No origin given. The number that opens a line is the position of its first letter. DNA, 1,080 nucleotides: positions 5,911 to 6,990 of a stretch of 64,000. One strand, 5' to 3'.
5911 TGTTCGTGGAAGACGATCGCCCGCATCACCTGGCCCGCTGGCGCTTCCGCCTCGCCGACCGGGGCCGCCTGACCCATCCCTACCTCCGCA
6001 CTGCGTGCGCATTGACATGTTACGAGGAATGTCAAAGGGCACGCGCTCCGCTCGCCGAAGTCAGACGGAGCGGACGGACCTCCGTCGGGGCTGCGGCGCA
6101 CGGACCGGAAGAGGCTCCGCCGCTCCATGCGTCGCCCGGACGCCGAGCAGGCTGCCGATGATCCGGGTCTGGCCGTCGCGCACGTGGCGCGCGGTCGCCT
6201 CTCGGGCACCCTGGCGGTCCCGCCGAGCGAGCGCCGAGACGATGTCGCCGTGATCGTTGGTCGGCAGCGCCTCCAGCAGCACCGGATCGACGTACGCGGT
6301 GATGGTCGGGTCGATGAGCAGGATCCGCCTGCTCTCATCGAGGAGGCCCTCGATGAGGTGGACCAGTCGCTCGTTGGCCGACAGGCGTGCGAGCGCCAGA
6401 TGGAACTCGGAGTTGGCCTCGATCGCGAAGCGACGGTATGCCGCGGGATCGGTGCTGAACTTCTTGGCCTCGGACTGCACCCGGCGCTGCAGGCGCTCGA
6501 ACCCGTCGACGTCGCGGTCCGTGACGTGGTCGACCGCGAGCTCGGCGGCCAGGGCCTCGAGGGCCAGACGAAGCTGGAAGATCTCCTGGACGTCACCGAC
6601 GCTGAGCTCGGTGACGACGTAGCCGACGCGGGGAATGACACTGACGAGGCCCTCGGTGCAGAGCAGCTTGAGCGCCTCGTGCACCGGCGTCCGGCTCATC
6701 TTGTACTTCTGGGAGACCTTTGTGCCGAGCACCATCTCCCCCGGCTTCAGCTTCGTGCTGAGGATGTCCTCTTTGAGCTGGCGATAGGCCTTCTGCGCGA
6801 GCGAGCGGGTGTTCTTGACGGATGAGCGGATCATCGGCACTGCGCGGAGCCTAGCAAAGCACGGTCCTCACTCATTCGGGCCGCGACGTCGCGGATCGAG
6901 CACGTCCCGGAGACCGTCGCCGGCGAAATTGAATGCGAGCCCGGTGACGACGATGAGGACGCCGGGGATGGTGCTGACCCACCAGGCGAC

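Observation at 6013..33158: One 14-bp palindrome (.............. family) marks essentially every operon start across roughly 28 kb, an apparent regulon of some 30 hydrolase, peptidase and transport genes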

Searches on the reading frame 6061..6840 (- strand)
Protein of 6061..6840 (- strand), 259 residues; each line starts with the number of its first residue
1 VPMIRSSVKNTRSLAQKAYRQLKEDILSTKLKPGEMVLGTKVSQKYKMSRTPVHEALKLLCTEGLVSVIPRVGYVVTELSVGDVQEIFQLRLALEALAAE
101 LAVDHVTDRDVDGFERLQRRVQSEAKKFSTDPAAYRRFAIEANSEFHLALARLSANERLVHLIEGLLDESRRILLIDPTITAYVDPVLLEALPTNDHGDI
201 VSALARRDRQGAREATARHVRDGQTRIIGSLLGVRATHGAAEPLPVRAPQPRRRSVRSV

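Call 8: search_protein_families(library=pfam, proteins=[window:6061-6840:-])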
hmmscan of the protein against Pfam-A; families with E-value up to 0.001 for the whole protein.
window:6061-6840:- (259 aa): 2 families
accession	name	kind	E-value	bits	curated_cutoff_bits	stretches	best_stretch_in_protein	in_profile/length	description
PF07729.17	FCD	-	7.4e-21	75.3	24.3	1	86-221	1-124/125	FCD domain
PF00392.27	GntR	-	2e-14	53.4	27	1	14-76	1-64/64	Bacterial regulatory proteins, gntR family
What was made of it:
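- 6061..6840 (-): GntR/FCD (VanR-like) transcription factor gene, the proposed repressor and last gene of the transporter operon. Pfam GntR 53.4 bits and FCD 75.3 bits, both above cut-off (call 8).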

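Call 16: find_related_loci(query=window:6061-6840:-, collection=genome_contigs, flank=10000)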
Query window:6061-6840:- (259 aa) in genome_contigs; peptide patterns used: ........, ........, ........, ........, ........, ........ (x = any residue, [..] = any of these).
210 stretches matched a pattern; 7 encode a relative of the query (tblastn E <= 1e-3); 7 distinct loci.
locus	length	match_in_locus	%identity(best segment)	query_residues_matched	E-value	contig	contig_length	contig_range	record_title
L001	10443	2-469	97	60-215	7e-98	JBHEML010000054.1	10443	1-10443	MAG: Candidatus Limnocylindria bacterium isolate S3_bin.24.strict S3_NODE_54, whole genome shotgun sequence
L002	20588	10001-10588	31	12-220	4e-20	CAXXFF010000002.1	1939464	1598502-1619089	MAG: Marispirochaeta sp. isolate 0d38d6bb-cb51-48eb-adf8-254e7494e10b genome assembly, contig: contig_2, whole genome sh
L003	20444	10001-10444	35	12-166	3e-19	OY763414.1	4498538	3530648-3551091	MAG: Marispirochaeta sp. isolate 5fa09a75-d9de-49da-affa-8a28216b0e6a genome assembly, chromosome: 1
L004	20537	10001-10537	30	19-205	3e-10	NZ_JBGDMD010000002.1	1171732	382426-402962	Amycolatopsis kentuckyensis strain KC20-1 2, whole genome shotgun sequence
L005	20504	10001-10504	31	19-185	8e-10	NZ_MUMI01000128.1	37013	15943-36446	Amycolatopsis kentuckyensis strain NRRL B-24129 NRRL_B-24129_contig_128, whole genome shotgun sequence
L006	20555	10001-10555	28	13-205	9e-10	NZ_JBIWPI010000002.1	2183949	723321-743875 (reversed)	Amycolatopsis sp. NPDC101161 NPDC101161_277_F6.ctg-0002, whole genome shotgun sequence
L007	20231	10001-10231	31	14-90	3e-7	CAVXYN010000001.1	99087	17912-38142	MAG: uncultured Actinomycetota bacterium isolate MFD04212.bin.1.303 genome assembly, contig: contig_15625, whole genome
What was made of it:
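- Tried and rejected: The genome_contigs scan with the single protein found only one close relative, L001 (call 16).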

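Call 17: find_homologous_proteins(query=window:6061-6840:-)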
Query window:6061-6840:- (259 aa): 293 proteins with E <= 0.001 among 6627 candidates; the best 120 are listed.
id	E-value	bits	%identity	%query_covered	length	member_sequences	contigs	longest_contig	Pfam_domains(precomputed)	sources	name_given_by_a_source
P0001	8.2e-152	521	97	99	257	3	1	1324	PF07729.18,PF00392.28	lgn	-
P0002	1.1e-136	471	85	100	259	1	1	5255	PF07729.18,PF00392.28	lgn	-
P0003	2.2e-109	382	73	96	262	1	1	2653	PF07729.18,PF00392.28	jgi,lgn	-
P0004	1.3e-97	344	67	95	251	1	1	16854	PF07729.18,PF00392.28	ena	-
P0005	1.8e-82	294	62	88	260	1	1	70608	PF07729.18,PF00392.28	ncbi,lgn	-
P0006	1.3e-78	282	57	95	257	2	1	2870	PF07729.18,PF00392.28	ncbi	-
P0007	8.1e-78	279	57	94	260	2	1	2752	PF07729.18,PF00392.28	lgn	-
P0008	2.4e-68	248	60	80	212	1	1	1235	PF07729.18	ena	-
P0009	4.8e-62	227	52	88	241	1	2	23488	PF07729.18,PF00392.28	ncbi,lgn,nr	ncbi:MAG: GntR family transcriptional regulator [Actinomycetota bacterium]|nr:GntR family transcript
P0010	9.2e-62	226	50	83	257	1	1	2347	PF07729.18,PF00392.28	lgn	-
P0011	3.7e-59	218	50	90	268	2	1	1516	PF13412.13,PF07729.18,PF00392.28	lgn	-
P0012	9.6e-56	207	49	88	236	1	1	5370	PF07729.18,PF00392.28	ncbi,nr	ncbi:MAG TPA: GntR family transcriptional regulator [Thermomicrobiales bacterium]|nr:GntR family tra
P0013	3.1e-55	205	43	97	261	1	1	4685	PF07729.18,PF00392.28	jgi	jgi:DNA-binding GntR family transcriptional regulator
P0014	2.2e-54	202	47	86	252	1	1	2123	PF07729.18,PF00392.28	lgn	-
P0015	3.4e-53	198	48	88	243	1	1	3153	PF07729.18,PF00392.28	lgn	-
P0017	1.4e-51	193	45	89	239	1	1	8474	PF07729.18,PF00392.28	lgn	-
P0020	1.2e-47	180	46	88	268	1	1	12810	PF07729.18,PF00392.28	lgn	-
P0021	1.4e-47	180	45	86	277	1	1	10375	PF07729.18,PF00392.28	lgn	-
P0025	1.4e-45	173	43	86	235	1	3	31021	PF07729.18,PF00392.28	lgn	-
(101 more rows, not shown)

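Call 18: find_encoding_contigs(protein=P0005, flank=10000, max_places=2)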
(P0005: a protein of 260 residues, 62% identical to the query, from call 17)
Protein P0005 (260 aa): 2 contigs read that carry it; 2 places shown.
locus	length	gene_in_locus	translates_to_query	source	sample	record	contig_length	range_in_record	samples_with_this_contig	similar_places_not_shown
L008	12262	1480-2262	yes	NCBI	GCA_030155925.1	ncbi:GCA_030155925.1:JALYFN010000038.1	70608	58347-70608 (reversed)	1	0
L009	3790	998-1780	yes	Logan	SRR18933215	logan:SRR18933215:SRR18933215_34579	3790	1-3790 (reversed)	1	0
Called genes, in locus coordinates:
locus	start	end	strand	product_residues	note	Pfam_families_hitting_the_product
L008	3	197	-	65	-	?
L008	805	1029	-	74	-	-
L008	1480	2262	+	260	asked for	PF00392:GntR, PF07729:FCD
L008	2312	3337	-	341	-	PF00355:Rieske, PF19112:VanA_C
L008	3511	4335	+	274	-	-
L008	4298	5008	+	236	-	-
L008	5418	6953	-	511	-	-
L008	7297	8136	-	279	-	PF00903:Glyoxalase (faint), PF13468:Glyoxalase_3, PF13669:Glyoxalase_4 (faint)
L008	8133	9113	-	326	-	PF00296:Bac_luciferase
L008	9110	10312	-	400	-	PF01979:Amidohydro_1, PF07969:Amidohydro_3 (faint)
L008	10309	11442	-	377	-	-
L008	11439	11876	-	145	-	PF03061:4HBT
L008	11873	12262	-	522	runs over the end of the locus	PF00501:AMP-binding, PF13193:AMP-binding_C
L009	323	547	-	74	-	-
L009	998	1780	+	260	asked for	PF00392:GntR, PF07729:FCD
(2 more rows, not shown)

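Call 19: find_encoding_contigs(protein=P0004, flank=10000, max_places=2)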
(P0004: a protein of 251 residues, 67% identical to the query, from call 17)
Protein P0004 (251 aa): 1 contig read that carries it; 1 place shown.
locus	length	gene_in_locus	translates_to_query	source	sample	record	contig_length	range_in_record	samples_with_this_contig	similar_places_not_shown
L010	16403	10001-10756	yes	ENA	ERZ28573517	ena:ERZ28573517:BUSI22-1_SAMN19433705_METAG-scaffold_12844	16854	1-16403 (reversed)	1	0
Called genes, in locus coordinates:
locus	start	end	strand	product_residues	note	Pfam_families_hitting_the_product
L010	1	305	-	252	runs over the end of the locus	?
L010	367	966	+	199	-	PF05995:CDO_I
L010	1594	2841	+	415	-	PF07969:Amidohydro_3 (weak), PF01979:Amidohydro_1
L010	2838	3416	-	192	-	PF01965:DJ-1_PfpI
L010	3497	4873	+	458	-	PF07969:Amidohydro_3 (faint), PF01979:Amidohydro_1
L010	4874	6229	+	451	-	PF01546:Peptidase_M20, PF07687:M20_dimer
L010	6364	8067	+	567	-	PF00496:SBP_bac_5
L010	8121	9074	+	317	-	PF19300:BPD_transp_1_N, PF00528:BPD_transp_1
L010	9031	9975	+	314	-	PF12911:OppC_N, PF00528:BPD_transp_1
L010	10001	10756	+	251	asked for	PF00392:GntR, PF07729:FCD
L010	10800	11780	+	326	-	PF08240:ADH_N, PF00107:ADH_zinc_N, PF13602:ADH_zinc_N_2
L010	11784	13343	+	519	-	PF00501:AMP-binding, PF13193:AMP-binding_C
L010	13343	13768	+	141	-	PF03061:4HBT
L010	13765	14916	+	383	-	PF26233:NicX (faint)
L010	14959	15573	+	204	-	PF00881:Nitroreductase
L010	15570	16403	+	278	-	?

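Call 20: find_encoding_contigs(protein=P0009, flank=10000, max_places=2)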
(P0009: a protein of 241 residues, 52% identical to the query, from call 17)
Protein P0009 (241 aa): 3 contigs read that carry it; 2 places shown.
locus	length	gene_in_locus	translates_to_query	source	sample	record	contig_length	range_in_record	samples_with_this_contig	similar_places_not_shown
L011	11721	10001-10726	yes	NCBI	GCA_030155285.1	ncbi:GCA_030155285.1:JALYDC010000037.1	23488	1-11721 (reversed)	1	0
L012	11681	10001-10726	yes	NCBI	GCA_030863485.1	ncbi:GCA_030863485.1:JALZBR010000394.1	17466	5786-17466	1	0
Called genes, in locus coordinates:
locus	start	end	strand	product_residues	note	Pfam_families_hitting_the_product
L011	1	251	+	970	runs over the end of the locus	PF16640:Big_3_5 (faint), PF00082:Peptidase_S8, PF02369:Big_1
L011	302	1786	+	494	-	PF08309:LVIVD (faint)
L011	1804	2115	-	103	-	-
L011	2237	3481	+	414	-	-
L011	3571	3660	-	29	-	-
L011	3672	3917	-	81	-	-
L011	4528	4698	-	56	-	-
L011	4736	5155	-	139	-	-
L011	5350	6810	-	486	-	PF01979:Amidohydro_1, PF07969:Amidohydro_3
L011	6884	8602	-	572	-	PF00266:Aminotran_5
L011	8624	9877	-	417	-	PF00155:Aminotran_1_2, PF01053:Cys_Met_Meta_PP (weak)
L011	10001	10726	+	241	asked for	PF00392:GntR, PF07729:FCD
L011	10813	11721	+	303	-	?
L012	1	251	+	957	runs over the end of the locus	PF16640:Big_3_5 (faint), PF00082:Peptidase_S8, PF02369:Big_1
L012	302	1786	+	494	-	PF08309:LVIVD (faint)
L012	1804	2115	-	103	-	-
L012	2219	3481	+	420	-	-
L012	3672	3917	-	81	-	-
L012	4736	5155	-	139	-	-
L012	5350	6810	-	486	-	PF01979:Amidohydro_1, PF07969:Amidohydro_3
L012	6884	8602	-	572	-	PF00266:Aminotran_5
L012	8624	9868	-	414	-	PF00155:Aminotran_1_2, PF01053:Cys_Met_Meta_PP (weak)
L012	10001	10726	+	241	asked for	PF00392:GntR, PF07729:FCD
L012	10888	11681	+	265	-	PF12396:DUF3659 (faint)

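Call 22: find_encoding_contigs(protein=P0025, flank=10000, max_places=3)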
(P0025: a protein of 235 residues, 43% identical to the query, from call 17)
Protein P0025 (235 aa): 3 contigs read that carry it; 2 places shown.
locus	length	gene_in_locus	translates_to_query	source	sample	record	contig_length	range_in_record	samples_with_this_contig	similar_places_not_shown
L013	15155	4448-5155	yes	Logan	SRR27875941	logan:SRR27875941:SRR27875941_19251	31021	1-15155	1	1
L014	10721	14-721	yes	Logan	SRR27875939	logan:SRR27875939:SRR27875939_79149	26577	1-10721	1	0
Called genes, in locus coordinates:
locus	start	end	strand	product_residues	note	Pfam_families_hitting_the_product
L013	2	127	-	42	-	?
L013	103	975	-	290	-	PF00528:BPD_transp_1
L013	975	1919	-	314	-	PF19300:BPD_transp_1_N (weak), PF00528:BPD_transp_1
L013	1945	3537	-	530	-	PF00496:SBP_bac_5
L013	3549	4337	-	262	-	PF11716:MDMPI_N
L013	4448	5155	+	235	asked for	PF00392:GntR, PF07729:FCD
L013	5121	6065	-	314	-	PF00528:BPD_transp_1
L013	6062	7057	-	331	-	PF00528:BPD_transp_1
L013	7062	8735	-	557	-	PF00496:SBP_bac_5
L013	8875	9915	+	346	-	PF00296:Bac_luciferase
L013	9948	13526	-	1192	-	PF13191:AAA_16, PF13401:AAA_22 (faint), PF07719:TPR_2 (faint)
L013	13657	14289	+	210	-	PF00196:GerE (weak)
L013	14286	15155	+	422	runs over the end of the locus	PF24996:NANM (faint), PF01344:Kelch_1 (weak), PF01344:Kelch_1 (weak), PF24981:Beta-prop_ATRN-LZTR1, PF24681:Kelch_KLHDC2_KLHL20_DRC7, PF13964:Beta-prop_Calicin, PF07250:Glyoxal_oxid_N (weak), PF25210:Kelch_FKB95, +3 more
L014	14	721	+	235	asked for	PF00392:GntR, PF07729:FCD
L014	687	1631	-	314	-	PF00528:BPD_transp_1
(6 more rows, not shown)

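Call 23: find_encoding_contigs(protein=P0020, flank=10000, max_places=2)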
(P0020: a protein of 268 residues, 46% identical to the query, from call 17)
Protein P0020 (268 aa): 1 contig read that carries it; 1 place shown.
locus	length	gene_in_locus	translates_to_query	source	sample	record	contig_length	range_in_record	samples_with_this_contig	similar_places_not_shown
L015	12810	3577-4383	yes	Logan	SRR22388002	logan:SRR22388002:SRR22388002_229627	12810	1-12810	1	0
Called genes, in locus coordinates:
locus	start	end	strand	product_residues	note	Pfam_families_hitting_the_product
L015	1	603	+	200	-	?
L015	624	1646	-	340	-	PF00296:Bac_luciferase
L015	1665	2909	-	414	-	PF01546:Peptidase_M20 (faint), PF07687:M20_dimer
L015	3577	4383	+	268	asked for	PF00392:GntR, PF07729:FCD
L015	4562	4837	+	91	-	-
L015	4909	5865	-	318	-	PF05448:AXE1 (faint), PF12740:PETase (faint), PF02129:Peptidase_S15, PF12146:Hydrolase_4, PF00326:Peptidase_S9 (faint)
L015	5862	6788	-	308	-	PF00941:FAD_binding_5, PF03450:CO_deh_flav_C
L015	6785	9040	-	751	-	PF01315:Ald_Xan_dh_C, PF02738:MoCoBD_1, PF20256:MoCoBD_2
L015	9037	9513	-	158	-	PF00111:Fer2, PF13085:Fer2_3 (faint), PF01799:Fer2_2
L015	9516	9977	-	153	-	PF10604:Polyketide_cyc2 (weak), PF06240:COXG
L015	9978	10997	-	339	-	PF00296:Bac_luciferase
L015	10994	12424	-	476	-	PF01979:Amidohydro_1, PF12890:DHOase (faint), PF07969:Amidohydro_3 (weak)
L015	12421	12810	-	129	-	?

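Call 24: find_encoding_contigs(protein=P0021, flank=10000, max_places=2)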
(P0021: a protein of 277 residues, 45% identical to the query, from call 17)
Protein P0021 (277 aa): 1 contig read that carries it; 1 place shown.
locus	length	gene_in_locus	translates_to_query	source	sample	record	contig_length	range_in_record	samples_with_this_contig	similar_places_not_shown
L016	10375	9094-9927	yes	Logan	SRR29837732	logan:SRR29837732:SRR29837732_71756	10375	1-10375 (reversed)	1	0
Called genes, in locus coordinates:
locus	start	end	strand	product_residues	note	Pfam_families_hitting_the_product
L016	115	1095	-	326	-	PF12911:OppC_N, PF00528:BPD_transp_1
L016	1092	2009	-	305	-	PF00528:BPD_transp_1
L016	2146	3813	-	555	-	PF00496:SBP_bac_5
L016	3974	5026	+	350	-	PF00296:Bac_luciferase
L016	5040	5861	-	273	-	PF11716:MDMPI_N, PF07398:MDMPI_C (weak)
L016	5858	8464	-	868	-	PF24316:Tli3 (faint), PF13088:BNR_2 (faint), PF02012:BNR (faint), PF04122:CW_binding_2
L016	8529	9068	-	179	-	-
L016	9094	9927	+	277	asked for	PF00392:GntR, PF07729:FCD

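Call 30: find_related_loci(query=A1, collection=metagenome_contigs, flank=10000)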
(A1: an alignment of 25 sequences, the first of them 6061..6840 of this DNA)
Query A1 (259 aa) in metagenome_contigs; peptide patterns used: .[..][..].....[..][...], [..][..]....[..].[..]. (x = any residue, [..] = any of these).
229 stretches matched a pattern; 83 encode a relative of the query (tblastn E <= 1e-3); the best 80 are kept; 79 distinct loci.
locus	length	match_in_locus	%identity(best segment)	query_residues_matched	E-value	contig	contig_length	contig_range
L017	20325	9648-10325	39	3-240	7e-39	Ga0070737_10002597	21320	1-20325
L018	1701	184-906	40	10-254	5e-39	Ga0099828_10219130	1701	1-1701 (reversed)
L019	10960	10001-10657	40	1-233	6e-37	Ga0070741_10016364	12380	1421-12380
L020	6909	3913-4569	40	3-233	1e-36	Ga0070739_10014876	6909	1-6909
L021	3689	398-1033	40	10-233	1e-35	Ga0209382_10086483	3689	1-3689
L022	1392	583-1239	39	3-233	6e-36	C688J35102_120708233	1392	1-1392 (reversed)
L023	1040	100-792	38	3-245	2e-36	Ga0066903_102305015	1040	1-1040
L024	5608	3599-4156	37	13-210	4e-34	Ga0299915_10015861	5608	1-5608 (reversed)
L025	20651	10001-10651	39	13-244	4e-34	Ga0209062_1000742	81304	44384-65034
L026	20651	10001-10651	40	3-233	3e-33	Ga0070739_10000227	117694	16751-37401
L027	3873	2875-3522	37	1-228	3e-32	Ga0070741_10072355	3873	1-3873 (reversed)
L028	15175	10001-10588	36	17-222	5e-32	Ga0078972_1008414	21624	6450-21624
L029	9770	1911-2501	36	17-223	6e-32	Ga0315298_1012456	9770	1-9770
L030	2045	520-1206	35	1-241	8e-28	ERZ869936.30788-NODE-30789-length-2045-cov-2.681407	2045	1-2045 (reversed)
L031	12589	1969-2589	32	13-231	4e-25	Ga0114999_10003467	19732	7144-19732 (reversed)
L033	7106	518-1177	31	1-232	1e-24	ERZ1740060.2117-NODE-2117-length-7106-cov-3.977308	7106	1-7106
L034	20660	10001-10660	32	1-232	5e-24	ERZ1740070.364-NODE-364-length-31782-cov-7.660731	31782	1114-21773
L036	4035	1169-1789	32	13-231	2e-23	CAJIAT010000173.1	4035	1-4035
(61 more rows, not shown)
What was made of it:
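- Tried and rejected: The metagenome scan with the alignment returned mostly distant paralogues (call 30).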

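Call 31: search_solved_structures(query=window:6061-6840:-, max_evalue=0.001)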
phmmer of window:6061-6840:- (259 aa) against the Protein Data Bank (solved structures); distinct sequences matched with E-value up to 0.001: 10.
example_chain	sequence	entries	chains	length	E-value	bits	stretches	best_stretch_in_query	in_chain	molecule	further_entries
3sxy_A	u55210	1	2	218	4.8e-18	68.5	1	15-231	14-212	Transcriptional regulator, GntR family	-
3fms_A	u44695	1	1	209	6.9e-18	68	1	16-231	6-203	Transcriptional regulator, GntR family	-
7xp0_A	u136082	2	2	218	6e-14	55.1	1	13-224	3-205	Probable transcriptional regulator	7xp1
7u5q_A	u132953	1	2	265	2.3e-12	49.9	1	14-220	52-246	Transcriptional regulator, GntR family protein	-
4p9f_A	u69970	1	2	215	4.2e-12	49.1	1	14-218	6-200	HTH-type transcriptional regulator mcbR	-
6z74_A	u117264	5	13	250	4e-11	45.9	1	17-226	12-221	Transcriptional regulator, GntR family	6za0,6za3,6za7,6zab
9isw_A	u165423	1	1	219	5.7e-09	38.8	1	10-102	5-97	Transcriptional regulator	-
3c7j_A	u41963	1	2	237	3.2e-08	36.4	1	20-177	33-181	Transcriptional regulator, GntR family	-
6ep3_A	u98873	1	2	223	1.7e-05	27.4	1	12-164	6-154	Lmo0651 protein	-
2hs5_A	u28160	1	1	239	0.00063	22.3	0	21-231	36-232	putative transcriptional regulator GntR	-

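Call 34: search_protein_families(library=pfam, proteins=[L036:1830-2678:-, L036:2692-3336:+, L036:3340-4035:+, L034:10684-11508:-, L034:11555-12172:+, L034:12160-13278:+, L031:2699-3532:-, L031:3615-4205:+, L031:4209-5180:+, L036:3-581:+])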
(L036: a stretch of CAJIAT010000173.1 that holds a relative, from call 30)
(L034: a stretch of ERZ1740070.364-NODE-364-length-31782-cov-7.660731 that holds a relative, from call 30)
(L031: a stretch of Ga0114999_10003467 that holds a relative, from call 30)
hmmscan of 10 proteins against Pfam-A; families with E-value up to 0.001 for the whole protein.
L036:1830-2678:- (282 aa): 0 families

L036:2692-3336:+ (214 aa): 1 family
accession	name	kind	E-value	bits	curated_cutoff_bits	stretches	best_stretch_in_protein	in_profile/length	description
PF06226.18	DUF1007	-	2.2e-24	87.1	27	1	30-198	2-171/211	Protein of unknown function (DUF1007)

L036:3340-4035:+ (232 aa): 1 family
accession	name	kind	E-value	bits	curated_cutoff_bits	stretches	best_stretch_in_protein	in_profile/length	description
PF03824.22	NicO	-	7.8e-14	52.1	27.7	1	95-206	6-120/287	High-affinity nickel-transport protein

L034:10684-11508:- (274 aa): 0 families

L034:11555-12172:+ (205 aa): 1 family
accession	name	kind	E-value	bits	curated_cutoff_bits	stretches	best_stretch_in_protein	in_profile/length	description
PF06226.18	DUF1007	-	2.7e-21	77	27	1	24-185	3-167/211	Protein of unknown function (DUF1007)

L034:12160-13278:+ (372 aa): 1 family
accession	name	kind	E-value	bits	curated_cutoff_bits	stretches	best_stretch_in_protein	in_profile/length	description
PF03824.22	NicO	-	5.5e-28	98.6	27.7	1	100-362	6-283/287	High-affinity nickel-transport protein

L031:2699-3532:- (277 aa): 0 families

L031:3615-4205:+ (196 aa): 1 family
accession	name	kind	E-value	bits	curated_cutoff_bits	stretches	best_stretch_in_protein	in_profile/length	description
PF06226.18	DUF1007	-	3.1e-28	99.6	27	1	12-186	2-177/211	Protein of unknown function (DUF1007)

L031:4209-5180:+ (323 aa): 1 family
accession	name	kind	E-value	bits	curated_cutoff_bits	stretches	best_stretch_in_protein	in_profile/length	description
PF03824.22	NicO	-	7.3e-22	78.4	27.7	2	94-211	6-127/287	High-affinity nickel-transport protein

L036:3-581:+ (192 aa): 4 families
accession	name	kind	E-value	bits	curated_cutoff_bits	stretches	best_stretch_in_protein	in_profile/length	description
PF08241.18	Methyltransf_11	-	3.1e-10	41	21.2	1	6-84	16-95/95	Methyltransferase domain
PF13649.12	Methyltransf_25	-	3.8e-09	37.6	27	1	8-78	20-95/97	Methyltransferase domain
PF08242.18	Methyltransf_12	-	1.3e-07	32.6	30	1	11-82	22-98/98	Methyltransferase domain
PF13847.12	Methyltransf_31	-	1.4e-06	28.5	27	1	10-88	29-113/145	Methyltransferase domain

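Call 45: find_encoding_contigs(protein=P0002, flank=10000, max_places=2)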
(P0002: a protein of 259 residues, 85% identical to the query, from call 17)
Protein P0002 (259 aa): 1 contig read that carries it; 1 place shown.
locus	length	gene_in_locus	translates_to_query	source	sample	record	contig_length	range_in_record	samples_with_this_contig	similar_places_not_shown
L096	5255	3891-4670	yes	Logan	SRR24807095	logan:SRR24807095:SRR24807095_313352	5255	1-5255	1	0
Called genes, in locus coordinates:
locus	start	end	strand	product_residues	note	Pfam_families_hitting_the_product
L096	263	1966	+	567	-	PF00496:SBP_bac_5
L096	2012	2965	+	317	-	PF19300:BPD_transp_1_N, PF00528:BPD_transp_1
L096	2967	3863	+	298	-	PF12911:OppC_N (weak), PF00528:BPD_transp_1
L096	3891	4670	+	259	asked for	PF00392:GntR, PF07729:FCD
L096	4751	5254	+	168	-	?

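Call 46: find_encoding_contigs(protein=P0012, flank=10000, max_places=2)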
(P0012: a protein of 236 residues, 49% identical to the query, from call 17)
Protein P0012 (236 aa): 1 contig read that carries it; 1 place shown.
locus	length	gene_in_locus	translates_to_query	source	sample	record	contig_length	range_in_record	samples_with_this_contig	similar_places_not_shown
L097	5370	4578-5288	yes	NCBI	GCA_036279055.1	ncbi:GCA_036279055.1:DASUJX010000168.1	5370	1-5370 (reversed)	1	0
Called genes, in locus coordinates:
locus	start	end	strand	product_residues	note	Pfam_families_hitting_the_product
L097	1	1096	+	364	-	PF00496:SBP_bac_5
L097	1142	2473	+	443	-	PF00144:Beta-lactamase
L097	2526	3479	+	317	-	PF19300:BPD_transp_1_N, PF00528:BPD_transp_1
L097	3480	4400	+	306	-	PF12911:OppC_N, PF00528:BPD_transp_1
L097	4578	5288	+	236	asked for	PF00392:GntR, PF07729:FCD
